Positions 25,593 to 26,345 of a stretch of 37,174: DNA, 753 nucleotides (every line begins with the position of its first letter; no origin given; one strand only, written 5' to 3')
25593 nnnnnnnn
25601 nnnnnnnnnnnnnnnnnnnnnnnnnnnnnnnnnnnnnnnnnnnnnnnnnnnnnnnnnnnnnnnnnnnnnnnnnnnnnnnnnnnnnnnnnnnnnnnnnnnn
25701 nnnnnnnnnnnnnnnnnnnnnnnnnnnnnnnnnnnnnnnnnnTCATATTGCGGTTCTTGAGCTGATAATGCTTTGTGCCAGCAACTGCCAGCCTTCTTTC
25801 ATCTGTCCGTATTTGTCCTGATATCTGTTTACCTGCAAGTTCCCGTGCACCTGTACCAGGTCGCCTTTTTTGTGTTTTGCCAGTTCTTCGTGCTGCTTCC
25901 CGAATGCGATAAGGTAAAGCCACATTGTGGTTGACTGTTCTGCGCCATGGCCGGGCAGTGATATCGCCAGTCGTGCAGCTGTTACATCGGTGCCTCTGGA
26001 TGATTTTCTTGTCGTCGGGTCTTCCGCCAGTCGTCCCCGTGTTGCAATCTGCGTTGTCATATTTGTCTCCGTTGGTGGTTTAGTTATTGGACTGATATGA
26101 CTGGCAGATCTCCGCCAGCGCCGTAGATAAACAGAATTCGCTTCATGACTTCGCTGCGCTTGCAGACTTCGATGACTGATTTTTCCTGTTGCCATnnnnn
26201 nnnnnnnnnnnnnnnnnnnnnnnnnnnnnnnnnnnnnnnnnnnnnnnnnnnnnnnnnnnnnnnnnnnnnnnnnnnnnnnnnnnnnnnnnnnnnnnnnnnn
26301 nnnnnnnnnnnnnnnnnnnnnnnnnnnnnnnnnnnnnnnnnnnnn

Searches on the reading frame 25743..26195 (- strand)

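Call 34: search_protein_families(library=pfam, proteins=[window:25743-26195:-])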
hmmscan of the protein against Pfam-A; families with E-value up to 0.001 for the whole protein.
window:25743-26195:- (150 aa): 1 family
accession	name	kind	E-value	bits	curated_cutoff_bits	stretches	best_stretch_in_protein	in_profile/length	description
PF00436.31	SSB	-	3.4e-13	50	26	1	51-142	5-100/104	Single-strand binding protein family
